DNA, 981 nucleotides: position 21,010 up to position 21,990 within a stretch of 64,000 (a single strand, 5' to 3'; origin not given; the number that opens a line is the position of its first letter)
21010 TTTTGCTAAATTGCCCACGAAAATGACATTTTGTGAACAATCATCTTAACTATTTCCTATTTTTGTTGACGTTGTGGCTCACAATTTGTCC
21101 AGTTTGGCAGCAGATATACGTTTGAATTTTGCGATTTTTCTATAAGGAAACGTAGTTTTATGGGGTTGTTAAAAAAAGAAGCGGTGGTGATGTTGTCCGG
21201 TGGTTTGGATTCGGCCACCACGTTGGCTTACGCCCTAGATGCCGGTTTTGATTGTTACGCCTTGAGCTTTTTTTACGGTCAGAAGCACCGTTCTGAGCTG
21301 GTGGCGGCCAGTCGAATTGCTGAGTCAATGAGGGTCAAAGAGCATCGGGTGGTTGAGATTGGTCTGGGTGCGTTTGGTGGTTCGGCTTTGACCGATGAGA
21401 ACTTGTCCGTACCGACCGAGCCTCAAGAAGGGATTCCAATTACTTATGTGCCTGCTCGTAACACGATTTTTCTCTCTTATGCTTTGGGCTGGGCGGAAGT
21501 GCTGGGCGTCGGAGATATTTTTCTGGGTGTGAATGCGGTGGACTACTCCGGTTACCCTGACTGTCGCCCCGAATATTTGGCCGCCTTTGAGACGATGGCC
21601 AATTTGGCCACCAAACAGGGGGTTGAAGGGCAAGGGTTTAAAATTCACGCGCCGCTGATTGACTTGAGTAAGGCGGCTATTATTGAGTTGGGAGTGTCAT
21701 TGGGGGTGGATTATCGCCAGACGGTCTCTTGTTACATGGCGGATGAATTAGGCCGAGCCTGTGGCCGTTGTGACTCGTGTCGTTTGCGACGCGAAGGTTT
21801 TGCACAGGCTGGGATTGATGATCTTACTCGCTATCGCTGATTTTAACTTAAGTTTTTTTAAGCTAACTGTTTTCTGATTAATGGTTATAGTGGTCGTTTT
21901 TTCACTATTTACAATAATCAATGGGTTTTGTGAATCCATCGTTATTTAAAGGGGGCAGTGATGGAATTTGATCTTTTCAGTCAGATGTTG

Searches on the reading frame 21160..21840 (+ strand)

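Call 23: search_protein_families(library=pfam, proteins=[window:21160-21840:+], max_evalue=0.001)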
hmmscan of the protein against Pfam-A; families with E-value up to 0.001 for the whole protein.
window:21160-21840:+ (226 aa): 2 families
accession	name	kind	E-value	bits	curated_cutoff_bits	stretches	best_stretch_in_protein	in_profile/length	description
PF06508.19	QueC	-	2.5e-75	253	22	1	8-217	2-209/210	Queuosine biosynthesis protein QueC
PF00733.27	Asn_synthase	-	0.00012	22.3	21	1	9-64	21-77/354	Asparagine synthase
